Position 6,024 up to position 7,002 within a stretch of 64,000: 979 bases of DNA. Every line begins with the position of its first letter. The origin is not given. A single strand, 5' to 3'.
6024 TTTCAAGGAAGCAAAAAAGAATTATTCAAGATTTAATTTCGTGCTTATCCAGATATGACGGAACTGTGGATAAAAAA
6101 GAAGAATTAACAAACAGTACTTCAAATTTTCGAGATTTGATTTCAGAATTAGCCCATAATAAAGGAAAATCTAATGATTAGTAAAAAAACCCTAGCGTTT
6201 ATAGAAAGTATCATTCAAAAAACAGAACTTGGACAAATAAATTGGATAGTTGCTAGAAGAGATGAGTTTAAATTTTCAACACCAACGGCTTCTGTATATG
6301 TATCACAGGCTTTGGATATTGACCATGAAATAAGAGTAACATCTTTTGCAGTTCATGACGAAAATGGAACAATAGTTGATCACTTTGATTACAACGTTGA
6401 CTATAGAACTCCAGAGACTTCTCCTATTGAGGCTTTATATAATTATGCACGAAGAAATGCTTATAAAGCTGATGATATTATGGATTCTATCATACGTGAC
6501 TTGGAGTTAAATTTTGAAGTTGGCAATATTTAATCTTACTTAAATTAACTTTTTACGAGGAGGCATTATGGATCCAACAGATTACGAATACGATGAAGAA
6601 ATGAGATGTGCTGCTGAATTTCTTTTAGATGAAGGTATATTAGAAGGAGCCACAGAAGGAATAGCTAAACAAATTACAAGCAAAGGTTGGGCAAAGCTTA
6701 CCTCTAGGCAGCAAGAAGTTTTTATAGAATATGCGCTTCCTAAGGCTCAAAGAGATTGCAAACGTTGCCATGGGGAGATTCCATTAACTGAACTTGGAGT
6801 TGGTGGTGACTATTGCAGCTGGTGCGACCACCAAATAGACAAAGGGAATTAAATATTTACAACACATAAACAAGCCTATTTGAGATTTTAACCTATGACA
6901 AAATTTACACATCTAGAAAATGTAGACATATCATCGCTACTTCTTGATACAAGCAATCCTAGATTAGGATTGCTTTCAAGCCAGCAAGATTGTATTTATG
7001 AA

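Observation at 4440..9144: Repressor-linked AT-rich six-gene cassette in the lambda cI-rexAB-equivalent slot: best candidate for an undescribed lysogen-expressed exclusion/defence system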

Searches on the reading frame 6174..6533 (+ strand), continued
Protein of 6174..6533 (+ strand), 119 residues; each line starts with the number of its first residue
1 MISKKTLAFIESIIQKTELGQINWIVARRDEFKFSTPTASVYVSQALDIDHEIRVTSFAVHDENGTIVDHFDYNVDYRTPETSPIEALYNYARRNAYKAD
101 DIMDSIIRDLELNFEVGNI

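Call 90: search_protein_families(library=pfam, proteins=[L063:5492-5917:+, L064:5600-5944:+, L068:5459-5833:+, L023:4505-5137:+, L037:5300-5827:+, L039:3308-5635:+, L019:3561-5615:+, L050:5059-5526:+, L054:2690-5077:+, L021:665-1054:+], max_evalue=0.001)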
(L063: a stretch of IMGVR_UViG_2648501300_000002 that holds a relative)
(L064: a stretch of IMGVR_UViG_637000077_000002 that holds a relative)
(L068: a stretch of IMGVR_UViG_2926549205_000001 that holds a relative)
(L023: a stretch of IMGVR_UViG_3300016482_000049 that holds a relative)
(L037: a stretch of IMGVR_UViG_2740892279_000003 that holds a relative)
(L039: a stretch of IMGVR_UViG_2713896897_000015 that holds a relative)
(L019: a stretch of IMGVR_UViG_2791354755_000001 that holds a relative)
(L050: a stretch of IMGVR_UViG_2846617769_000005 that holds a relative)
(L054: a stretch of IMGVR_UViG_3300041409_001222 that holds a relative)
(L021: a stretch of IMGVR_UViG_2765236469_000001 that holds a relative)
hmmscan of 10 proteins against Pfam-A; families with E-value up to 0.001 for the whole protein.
L063:5492-5917:+ (141 aa): 1 family
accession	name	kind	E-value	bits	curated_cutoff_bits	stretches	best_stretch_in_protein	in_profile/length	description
PF08765.17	Mor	-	6.4e-24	84.5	24.9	1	37-140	2-107/107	Mor transcription activator family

L064:5600-5944:+ (114 aa): 4 families
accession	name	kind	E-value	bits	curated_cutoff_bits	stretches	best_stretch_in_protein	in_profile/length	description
PF12844.13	HTH_19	-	8.5e-15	54.9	30.2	1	3-63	1-61/64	Helix-turn-helix domain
PF01381.28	HTH_3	-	9.1e-15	54.9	23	1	6-60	1-55/55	Helix-turn-helix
PF13560.12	HTH_31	-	1.2e-08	35.5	27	1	2-57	2-58/64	Helix-turn-helix domain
PF13443.12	HTH_26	-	0.00032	21.3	22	1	5-58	1-55/63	Cro/C1-type HTH DNA-binding domain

L068:5459-5833:+ (124 aa): 4 families
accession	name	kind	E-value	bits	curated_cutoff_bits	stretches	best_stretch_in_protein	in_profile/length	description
PF01381.28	HTH_3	-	1.6e-11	44.5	23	1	10-64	1-55/55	Helix-turn-helix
PF13560.12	HTH_31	-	1.3e-08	35.4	27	1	6-47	2-44/64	Helix-turn-helix domain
PF12844.13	HTH_19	-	2.6e-08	34.1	30.2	1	7-67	1-61/64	Helix-turn-helix domain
PF10047.15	DUF2281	-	0.00082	20.4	26.5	1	101-123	8-30/64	Protein of unknown function (DUF2281)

L023:4505-5137:+ (210 aa): 0 families

L037:5300-5827:+ (175 aa): 1 family
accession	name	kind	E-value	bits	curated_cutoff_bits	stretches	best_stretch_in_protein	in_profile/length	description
PF06183.18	DinI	-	9.9e-17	61.5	24.2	1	114-174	2-62/63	DinI-like family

L039:3308-5635:+ (775 aa): 2 families
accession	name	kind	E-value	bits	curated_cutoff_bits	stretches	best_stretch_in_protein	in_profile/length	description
PF05840.19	Phage_GPA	-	2.5e-122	408.3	31.4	1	147-476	1-321/321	Bacteriophage replication gene A protein (GPA)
PF23343.2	REP_ORF2-G2P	-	4.2e-07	30.6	27.8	1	370-472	13-98/99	Replication-associated protein ORF2/G2P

L019:3561-5615:+ (684 aa): 2 families
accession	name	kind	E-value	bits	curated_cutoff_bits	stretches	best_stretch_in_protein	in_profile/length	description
PF20454.4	GpA_nuclease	-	1.4e-45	156.2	22.5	1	329-610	2-283/294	Terminase large subunit gpA, endonuclease domain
PF05876.18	GpA_ATPase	-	1e-41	143.6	25.6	1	75-317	5-247/247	Phage terminase large subunit gpA, ATPase domain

L050:5059-5526:+ (155 aa): 0 families

L054:2690-5077:+ (795 aa): 2 families
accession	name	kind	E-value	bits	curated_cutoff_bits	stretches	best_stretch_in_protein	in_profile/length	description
PF05840.19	Phage_GPA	-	1.3e-128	429.1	31.4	1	177-498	2-321/321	Bacteriophage replication gene A protein (GPA)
PF23343.2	REP_ORF2-G2P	-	6.3e-06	26.8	27.8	1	395-494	15-98/99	Replication-associated protein ORF2/G2P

L021:665-1054:+ (129 aa): 0 families

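Call 105: find_related_loci(query=L075:8335-8652:-, collection=viral_contigs, flank=6000)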
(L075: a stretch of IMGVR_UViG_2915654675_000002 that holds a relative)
Query L075:8335-8652:- (105 aa) in viral_contigs; peptide patterns used: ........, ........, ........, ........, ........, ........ (x = any residue, [..] = any of these).
32 stretches matched a pattern; 1 encode a relative of the query (tblastn E <= 1e-3); 1 distinct loci.
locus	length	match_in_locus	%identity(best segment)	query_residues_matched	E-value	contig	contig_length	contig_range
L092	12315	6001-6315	100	1-105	6e-69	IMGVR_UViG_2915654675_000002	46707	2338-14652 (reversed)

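Call 107: search_dna_similar(query=P0081, collection=phages, mode=protein, max_evalue=0.01, max_rows=10)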
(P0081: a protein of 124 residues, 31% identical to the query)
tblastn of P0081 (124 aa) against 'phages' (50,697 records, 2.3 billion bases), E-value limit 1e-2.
No match.

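Call 108: search_dna_similar(query=P0078, collection=plasmids, mode=protein, max_evalue=0.01, max_rows=10)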
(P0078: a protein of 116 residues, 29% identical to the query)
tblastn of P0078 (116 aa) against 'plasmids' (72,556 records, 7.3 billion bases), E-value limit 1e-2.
No match.
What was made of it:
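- Tried and rejected: tblastn of two family members against phages and plasmids found nothing (calls 107, 108).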

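Call 111: search_solved_structures(query=A2, max_evalue=1)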
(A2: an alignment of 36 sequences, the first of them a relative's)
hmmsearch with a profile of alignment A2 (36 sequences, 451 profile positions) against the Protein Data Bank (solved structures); distinct sequences matched with E-value up to 1: 1.
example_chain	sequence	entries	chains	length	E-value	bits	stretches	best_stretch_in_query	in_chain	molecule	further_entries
2lta_A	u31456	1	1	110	0.55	12.1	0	228-290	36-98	De novo designed protein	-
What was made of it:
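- On PD-λ-5 defence system: A profile search of PDB sequences finds nothing (call 111).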

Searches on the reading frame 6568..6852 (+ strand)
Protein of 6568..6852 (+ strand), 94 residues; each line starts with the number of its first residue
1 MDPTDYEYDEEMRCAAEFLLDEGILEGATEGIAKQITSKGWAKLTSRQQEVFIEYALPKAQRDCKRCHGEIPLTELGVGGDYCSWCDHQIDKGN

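Call 3: search_protein_families(library=pfam, proteins=[window:6568-6852:+], max_evalue=0.1)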
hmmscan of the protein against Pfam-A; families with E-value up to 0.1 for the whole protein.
window:6568-6852:+ (94 aa): 0 families

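Call 4: search_protein_families(library=padloc, proteins=[window:6568-6852:+], max_evalue=0.1)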
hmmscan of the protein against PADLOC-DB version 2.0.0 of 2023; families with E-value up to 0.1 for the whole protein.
window:6568-6852:+ (94 aa): 0 families

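Call 5: search_protein_families(library=phrogs, proteins=[window:6568-6852:+], max_evalue=0.01)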
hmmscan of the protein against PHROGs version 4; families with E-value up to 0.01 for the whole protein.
window:6568-6852:+ (94 aa): 0 families

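Call 21: find_related_loci(query=window:6568-6852:+, collection=viral_contigs, flank=10000)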
Query window:6568-6852:+ (94 aa) in viral_contigs; peptide patterns used: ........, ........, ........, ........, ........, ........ (x = any residue, [..] = any of these).
7 stretches matched a pattern, but none encodes a relative of the query by tblastn (E <= 1e-3).

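Call 48: search_protein_families(library=ncbifam, proteins=[window:6568-6852:+], max_evalue=0.05)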
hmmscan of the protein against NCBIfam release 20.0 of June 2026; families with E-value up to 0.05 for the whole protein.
window:6568-6852:+ (94 aa): 0 families

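Call 83: search_protein_families(library=padloc, proteins=[L006:4084-4803:+, L006:5302-6135:+], max_evalue=0.01)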
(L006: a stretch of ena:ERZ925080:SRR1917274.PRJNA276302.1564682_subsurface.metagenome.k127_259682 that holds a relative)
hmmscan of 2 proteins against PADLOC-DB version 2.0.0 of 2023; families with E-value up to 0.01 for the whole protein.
L006:4084-4803:+ (239 aa): 0 families

L006:5302-6135:+ (277 aa): 8 families
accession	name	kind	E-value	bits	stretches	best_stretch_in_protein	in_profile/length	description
PDLC04673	PDC-M48B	-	4.3e-22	76.8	1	4-266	4-258/296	-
PDLC04675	PDC-M48B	-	1.2e-19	68.6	1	3-253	6-252/291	-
PDLC03854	LmuA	-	2.2e-17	61.2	2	137-233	189-288/345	-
PDLC03805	RTasMBL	-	1.1e-16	59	2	160-232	182-258/322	DRT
PDLC04676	PDC-M48B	-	4.3e-12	43.5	2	147-223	202-280/357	-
PDLC04677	PDC-M48B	-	1.1e-08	32.8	1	142-276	196-332/339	-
PDLC04674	PDC-M48B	-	1.9e-05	22.1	0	160-243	141-224/270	-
PDLC02158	Avs1a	-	0.00084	16.7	1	159-236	252-332/392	-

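Call 89: search_protein_families(library=pfam, proteins=[L020:4575-5105:+, L022:5104-5856:+, L026:5003-5920:+, L030:4317-5522:+, L032:4598-5956:+, L034:4749-5639:+, L057:5494-5916:+, L058:5269-5841:+, L033:161-688:+, L066:5503-5832:+], max_evalue=0.001)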
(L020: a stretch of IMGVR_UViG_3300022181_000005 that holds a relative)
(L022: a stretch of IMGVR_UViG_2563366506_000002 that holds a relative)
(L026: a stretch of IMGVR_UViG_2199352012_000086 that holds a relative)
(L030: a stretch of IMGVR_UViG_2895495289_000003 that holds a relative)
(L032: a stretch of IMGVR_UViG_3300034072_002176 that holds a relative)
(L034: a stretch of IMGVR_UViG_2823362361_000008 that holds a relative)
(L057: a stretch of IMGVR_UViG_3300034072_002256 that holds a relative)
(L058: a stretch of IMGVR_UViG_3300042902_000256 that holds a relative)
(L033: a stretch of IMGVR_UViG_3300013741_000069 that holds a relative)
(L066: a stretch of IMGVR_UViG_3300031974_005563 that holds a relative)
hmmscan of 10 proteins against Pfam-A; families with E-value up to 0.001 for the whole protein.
L020:4575-5105:+ (176 aa): 1 family
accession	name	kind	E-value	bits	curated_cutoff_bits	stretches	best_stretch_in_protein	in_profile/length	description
PF07022.19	Phage_CI_repr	-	2.5e-11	44.2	22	1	11-74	1-63/65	Bacteriophage CI repressor helix-turn-helix domain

L022:5104-5856:+ (250 aa): 1 family
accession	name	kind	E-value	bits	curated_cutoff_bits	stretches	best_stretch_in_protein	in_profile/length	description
PF00717.28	Peptidase_S24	-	0.00011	22.4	23.3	1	110-224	6-105/116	Peptidase S24-like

L026:5003-5920:+ (305 aa): 2 families
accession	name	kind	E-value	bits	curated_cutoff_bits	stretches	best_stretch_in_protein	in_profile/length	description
PF00717.28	Peptidase_S24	-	1.2e-17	64.1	23.3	1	166-296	1-116/116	Peptidase S24-like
PF01381.28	HTH_3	-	2.6e-05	24.6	23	0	79-105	1-27/55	Helix-turn-helix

L030:4317-5522:+ (401 aa): 0 families

L032:4598-5956:+ (452 aa): 0 families

L034:4749-5639:+ (296 aa): 1 family
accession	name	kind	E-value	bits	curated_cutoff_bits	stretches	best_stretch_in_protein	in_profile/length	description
PF08867.16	FRG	-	1.2e-20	74.6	25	1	39-122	4-93/94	FRG domain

L057:5494-5916:+ (140 aa): 1 family
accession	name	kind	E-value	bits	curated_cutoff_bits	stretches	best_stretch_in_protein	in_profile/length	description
PF08765.17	Mor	-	1.1e-24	86.9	24.9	1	36-139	2-107/107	Mor transcription activator family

L058:5269-5841:+ (190 aa): 1 family
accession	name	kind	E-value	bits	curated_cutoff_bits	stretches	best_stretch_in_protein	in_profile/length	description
PF01381.28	HTH_3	-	4.8e-06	26.9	23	1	75-122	3-50/55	Helix-turn-helix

L033:161-688:+ (175 aa): 0 families

L066:5503-5832:+ (109 aa): 0 families

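Call 90: search_protein_families(library=pfam, proteins=[L063:5492-5917:+, L064:5600-5944:+, L068:5459-5833:+, L023:4505-5137:+, L037:5300-5827:+, L039:3308-5635:+, L019:3561-5615:+, L050:5059-5526:+, L054:2690-5077:+, L021:665-1054:+], max_evalue=0.001)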
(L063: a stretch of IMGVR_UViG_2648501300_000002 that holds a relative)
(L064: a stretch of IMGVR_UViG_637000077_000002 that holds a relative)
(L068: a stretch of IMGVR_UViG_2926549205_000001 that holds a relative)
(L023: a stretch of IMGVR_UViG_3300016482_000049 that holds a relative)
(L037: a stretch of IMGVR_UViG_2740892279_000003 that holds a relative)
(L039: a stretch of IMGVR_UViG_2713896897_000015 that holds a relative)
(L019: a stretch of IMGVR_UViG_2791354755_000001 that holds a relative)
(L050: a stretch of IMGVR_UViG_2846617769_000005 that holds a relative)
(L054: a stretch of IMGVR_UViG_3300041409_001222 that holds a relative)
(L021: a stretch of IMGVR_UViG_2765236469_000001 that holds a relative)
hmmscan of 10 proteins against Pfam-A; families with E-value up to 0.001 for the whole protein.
L063:5492-5917:+ (141 aa): 1 family
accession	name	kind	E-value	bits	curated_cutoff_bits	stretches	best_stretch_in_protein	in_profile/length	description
PF08765.17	Mor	-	6.4e-24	84.5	24.9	1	37-140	2-107/107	Mor transcription activator family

L064:5600-5944:+ (114 aa): 4 families
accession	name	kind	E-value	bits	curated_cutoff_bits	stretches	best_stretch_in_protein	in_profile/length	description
PF12844.13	HTH_19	-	8.5e-15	54.9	30.2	1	3-63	1-61/64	Helix-turn-helix domain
PF01381.28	HTH_3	-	9.1e-15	54.9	23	1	6-60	1-55/55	Helix-turn-helix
PF13560.12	HTH_31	-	1.2e-08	35.5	27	1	2-57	2-58/64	Helix-turn-helix domain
PF13443.12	HTH_26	-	0.00032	21.3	22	1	5-58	1-55/63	Cro/C1-type HTH DNA-binding domain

L068:5459-5833:+ (124 aa): 4 families
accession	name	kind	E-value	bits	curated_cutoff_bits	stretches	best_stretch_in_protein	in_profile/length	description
PF01381.28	HTH_3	-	1.6e-11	44.5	23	1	10-64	1-55/55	Helix-turn-helix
PF13560.12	HTH_31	-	1.3e-08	35.4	27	1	6-47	2-44/64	Helix-turn-helix domain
PF12844.13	HTH_19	-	2.6e-08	34.1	30.2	1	7-67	1-61/64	Helix-turn-helix domain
PF10047.15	DUF2281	-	0.00082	20.4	26.5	1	101-123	8-30/64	Protein of unknown function (DUF2281)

L023:4505-5137:+ (210 aa): 0 families

L037:5300-5827:+ (175 aa): 1 family
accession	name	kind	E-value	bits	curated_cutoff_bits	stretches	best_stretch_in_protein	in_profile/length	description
PF06183.18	DinI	-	9.9e-17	61.5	24.2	1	114-174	2-62/63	DinI-like family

L039:3308-5635:+ (775 aa): 2 families
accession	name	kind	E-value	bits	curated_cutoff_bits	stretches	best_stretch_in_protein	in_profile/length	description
PF05840.19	Phage_GPA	-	2.5e-122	408.3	31.4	1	147-476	1-321/321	Bacteriophage replication gene A protein (GPA)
PF23343.2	REP_ORF2-G2P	-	4.2e-07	30.6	27.8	1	370-472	13-98/99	Replication-associated protein ORF2/G2P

L019:3561-5615:+ (684 aa): 2 families
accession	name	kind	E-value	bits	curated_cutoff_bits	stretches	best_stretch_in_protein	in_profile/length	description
PF20454.4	GpA_nuclease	-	1.4e-45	156.2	22.5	1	329-610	2-283/294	Terminase large subunit gpA, endonuclease domain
PF05876.18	GpA_ATPase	-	1e-41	143.6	25.6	1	75-317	5-247/247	Phage terminase large subunit gpA, ATPase domain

L050:5059-5526:+ (155 aa): 0 families

L054:2690-5077:+ (795 aa): 2 families
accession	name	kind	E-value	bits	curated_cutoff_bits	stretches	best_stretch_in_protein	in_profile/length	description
PF05840.19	Phage_GPA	-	1.3e-128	429.1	31.4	1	177-498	2-321/321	Bacteriophage replication gene A protein (GPA)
PF23343.2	REP_ORF2-G2P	-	6.3e-06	26.8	27.8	1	395-494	15-98/99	Replication-associated protein ORF2/G2P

L021:665-1054:+ (129 aa): 0 families

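Call 94: find_related_loci(query=window:6568-6852:+, collection=metagenome_contigs, flank=5000)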
Query window:6568-6852:+ (94 aa) in metagenome_contigs; peptide patterns used: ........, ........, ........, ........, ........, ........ (x = any residue, [..] = any of these).
172 stretches matched a pattern, but none encodes a relative of the query by tblastn (E <= 1e-3).

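Call 95: search_dna_similar(query=window:6568-6852:+, collection=phages, mode=protein, max_evalue=0.01, max_rows=10)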
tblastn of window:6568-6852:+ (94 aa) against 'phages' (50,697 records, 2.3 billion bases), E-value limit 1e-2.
Records with a match: 2; places in all: 2; records where one place covers at least 80% of the query: 0.
Best place of each record, by identity: <60% 2.
By first word of the organism name: Paenibacillus 2.
By host as written in the record: Paenibacillus larvae 2.
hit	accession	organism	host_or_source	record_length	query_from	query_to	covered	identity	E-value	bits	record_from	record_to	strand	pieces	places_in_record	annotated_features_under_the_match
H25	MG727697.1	Paenibacillus phage Dragolir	Paenibacillus larvae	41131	27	92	70%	41.4%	1e-6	50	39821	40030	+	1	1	hypothetical protein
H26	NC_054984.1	Paenibacillus phage Dragolir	Paenibacillus larvae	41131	27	92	70%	41.4%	1e-6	50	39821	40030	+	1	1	hypothetical protein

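Call 96: get_annotated_region(hit=H25, flank=5000)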
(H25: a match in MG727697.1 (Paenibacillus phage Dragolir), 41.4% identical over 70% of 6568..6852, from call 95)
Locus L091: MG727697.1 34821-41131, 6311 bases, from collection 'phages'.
description: Paenibacillus phage Dragolir, complete genome.
organism: Paenibacillus phage Dragolir (NCBI taxid 2070190)
taxonomy: Viruses; Duplodnaviria; Heunggongvirae; Uroviricota; Caudoviricetes; Gochnauervirinae; Dragolirvirus; Dragolirvirus dragolir
host: Paenibacillus larvae; source: bee debris; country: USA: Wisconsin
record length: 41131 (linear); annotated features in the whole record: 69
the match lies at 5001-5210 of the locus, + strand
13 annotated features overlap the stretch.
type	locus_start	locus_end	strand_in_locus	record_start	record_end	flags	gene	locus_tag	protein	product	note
CDS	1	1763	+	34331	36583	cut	-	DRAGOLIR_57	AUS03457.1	DNA primase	-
CDS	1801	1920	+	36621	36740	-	-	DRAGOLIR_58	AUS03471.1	hypothetical protein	-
CDS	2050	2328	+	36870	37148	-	-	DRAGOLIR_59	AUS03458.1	hypothetical protein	-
CDS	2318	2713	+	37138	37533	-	-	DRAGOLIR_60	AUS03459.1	holliday junction resolvase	holliday junction resolvase RusA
CDS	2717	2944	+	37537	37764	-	-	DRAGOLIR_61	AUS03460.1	hypothetical protein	-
CDS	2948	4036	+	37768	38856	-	-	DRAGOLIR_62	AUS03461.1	RNA polymerase sigma factor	-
CDS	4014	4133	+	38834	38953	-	-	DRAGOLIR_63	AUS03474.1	hypothetical protein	-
CDS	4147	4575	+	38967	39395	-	-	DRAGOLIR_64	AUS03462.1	transcriptional activator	transcriptional activator RinA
tRNA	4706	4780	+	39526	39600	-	-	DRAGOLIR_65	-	tRNA-Pro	tRNA-Pro(tgg)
CDS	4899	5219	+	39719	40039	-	-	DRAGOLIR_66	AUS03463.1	hypothetical protein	-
CDS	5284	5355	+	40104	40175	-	-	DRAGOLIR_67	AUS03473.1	hypothetical protein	-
CDS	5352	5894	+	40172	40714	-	-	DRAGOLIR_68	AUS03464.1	HNH endonuclease/restriction endonuclease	HNH endonuclease/restriction endonuclease McrA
CDS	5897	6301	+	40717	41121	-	-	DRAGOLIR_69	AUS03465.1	HNH endonuclease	-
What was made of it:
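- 6568..6852 (+): Acidic 94-aa protein with a C-terminal CxxC...CxxC zinc ribbon. Unknown function. Only relative found: gp66 of Paenibacillus phage Dragolir (41% over 66 aa, E 1e-6), which is not next to PD-λ-5 (calls 95, 96).
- zn94's only relative is in an unrelated context (call 96).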
